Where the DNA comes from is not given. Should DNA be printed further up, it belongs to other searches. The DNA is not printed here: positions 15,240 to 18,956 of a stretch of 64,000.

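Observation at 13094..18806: WYL regulator coupled to a PD-(D/E)xK nuclease, convergent with a 1139-aa Dna2/Nhi-like Fe-S nuclease-SF1 helicase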

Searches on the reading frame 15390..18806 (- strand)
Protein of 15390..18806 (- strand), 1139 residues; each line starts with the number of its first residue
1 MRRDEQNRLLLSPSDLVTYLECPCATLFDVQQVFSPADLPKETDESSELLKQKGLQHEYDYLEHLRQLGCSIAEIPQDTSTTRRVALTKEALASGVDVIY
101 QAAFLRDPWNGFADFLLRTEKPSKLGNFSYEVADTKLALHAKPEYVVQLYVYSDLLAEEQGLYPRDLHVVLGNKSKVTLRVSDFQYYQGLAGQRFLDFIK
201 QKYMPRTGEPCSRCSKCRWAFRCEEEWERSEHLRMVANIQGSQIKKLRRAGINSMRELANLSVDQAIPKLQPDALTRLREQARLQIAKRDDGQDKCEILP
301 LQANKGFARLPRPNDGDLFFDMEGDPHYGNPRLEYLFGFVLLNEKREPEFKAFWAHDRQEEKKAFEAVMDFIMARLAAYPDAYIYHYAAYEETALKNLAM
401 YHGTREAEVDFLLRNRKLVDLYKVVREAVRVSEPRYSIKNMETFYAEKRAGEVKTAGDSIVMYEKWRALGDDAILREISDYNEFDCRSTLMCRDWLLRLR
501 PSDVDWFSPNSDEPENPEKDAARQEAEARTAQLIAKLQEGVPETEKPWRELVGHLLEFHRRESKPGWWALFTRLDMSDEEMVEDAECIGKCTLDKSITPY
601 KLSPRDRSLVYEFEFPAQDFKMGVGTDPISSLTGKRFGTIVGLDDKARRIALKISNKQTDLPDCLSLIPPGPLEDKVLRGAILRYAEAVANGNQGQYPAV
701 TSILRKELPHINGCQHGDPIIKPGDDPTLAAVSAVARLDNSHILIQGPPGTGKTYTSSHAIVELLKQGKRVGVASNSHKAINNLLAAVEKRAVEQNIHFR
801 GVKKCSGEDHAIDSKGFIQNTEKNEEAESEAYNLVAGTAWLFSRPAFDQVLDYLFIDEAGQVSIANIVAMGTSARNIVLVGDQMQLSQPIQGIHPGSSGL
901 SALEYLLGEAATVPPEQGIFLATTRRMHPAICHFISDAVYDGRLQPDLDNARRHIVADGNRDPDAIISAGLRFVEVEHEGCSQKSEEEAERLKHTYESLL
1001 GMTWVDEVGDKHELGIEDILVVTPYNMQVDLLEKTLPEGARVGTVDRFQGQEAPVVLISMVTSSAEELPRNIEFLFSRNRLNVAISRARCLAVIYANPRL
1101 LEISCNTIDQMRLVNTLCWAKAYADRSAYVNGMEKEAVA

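Call 3: search_protein_families(library=pfam, proteins=[window:15390-18806:-], max_evalue=0.01)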
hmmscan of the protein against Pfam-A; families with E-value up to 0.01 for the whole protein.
window:15390-18806:- (1139 aa): 12 families
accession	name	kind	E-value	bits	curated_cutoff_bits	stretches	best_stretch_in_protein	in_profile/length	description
PF13087.12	AAA_12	-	5.4e-29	101.6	27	1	915-1097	14-193/195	AAA domain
PF13482.12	RNase_H_2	-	1.4e-25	90.6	22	1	318-496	1-164/165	RNase_H superfamily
PF13086.12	AAA_11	-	1.7e-14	54.7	27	2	738-790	14-74/257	AAA domain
PF13604.12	AAA_30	-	1e-10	42.1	27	1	730-888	8-130/191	AAA domain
PF13245.12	AAA_19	-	2.9e-09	37.6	25.1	1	734-886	4-129/134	AAA domain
PF01443.25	Viral_helicase1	-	1.8e-06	28.4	21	0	850-887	59-98/228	Viral superfamily 1 RNA helicase core domain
PF13538.12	UvrD_C_2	-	1.2e-05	25.5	27.4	1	1040-1094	2-51/52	UvrD-like helicase C-terminal domain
PF05127.21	NAT10_TcmA_helicase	-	9.4e-05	22.8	22.7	1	745-879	2-118/176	RNA cytidine acetyltransferase NAT10/TcmA, helicase domain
PF09848.15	SLFN-g3_helicase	-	9.6e-05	22.2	24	1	743-859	4-88/354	Schlafen group 3, DNA/RNA helicase domain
PF20720.3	nSTAND3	-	0.00014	22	27.2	1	739-786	16-62/155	Novel STAND NTPase 3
PF24883.2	NPHP3_N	-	0.0002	22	24.8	0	740-772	22-54/164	Nephrocystin 3, N-terminal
PF04851.21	ResIII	-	0.00021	21.7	22.5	1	739-859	22-134/164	Type III restriction enzyme, res subunit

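Call 4: search_protein_families(library=padloc, proteins=[window:15390-18806:-], max_evalue=0.01)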
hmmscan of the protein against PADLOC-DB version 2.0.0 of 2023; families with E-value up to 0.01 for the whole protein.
window:15390-18806:- (1139 aa): 8 families
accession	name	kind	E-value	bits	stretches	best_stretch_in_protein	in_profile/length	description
PDLC03920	MkoA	-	9.7e-47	157.9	2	830-1110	768-1089/1112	-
PDLC03921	MkoA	-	8.4e-34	114.5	2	833-1100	1276-1569/1607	-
PDLC03924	MkoC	-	1.1e-28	97.9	2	916-1113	768-959/1136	-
PDLC02895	DpdJ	-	2.6e-11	39.2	1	744-1114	65-470/2112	DpdJ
PDLC05009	PDC-S37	-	5.9e-08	29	1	740-772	308-340/1550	-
PDLC05035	PDC-S53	-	6.8e-06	22.4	1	743-808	513-572/900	-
PDLC04140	mad8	-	1.4e-05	22.8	1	739-774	26-63/314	mads_8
PDLC00059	DruK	-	0.00051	17.3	1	140-253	154-263/326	PD-(D/E)XK nuclease superfamily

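Call 5: search_protein_families(library=ncbifam, proteins=[window:15390-18806:-], max_evalue=0.01)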
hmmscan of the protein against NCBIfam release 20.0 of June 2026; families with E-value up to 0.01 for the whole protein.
window:15390-18806:- (1139 aa): 7 families
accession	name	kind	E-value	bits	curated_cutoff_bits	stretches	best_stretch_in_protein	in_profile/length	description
TIGR03491.1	TIGR03491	subfamily_domain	1.3e-82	278.2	97.45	1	14-496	4-462/462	TM0106 family RecB-like putative nuclease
TIGR00376.1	TIGR00376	hypoth_equivalog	3.3e-39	134.9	348.9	2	826-1102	341-615/639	IGHMBP2 family helicase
NF040671.1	PLuB_AAA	exception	2.1e-22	78.4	999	2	920-1097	1049-1231/1256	PLuB system helicase-like protein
NF058533.1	antiphage_ProA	equivalog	2.9e-06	25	1500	1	729-771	655-695/1903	anti-phage protein ProA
TIGR01448.2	helicase_RecD2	equivalog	2.3e-05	22.8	500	0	1044-1112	644-704/713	SF1B family DNA helicase RecD2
NF005992.0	PRK08116.1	subfamily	0.0022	17.2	189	1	740-791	114-164/269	hypothetical protein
TIGR01447.1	recD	equivalog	0.0073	14.9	310.15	0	732-770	155-193/597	exodeoxyribonuclease V subunit alpha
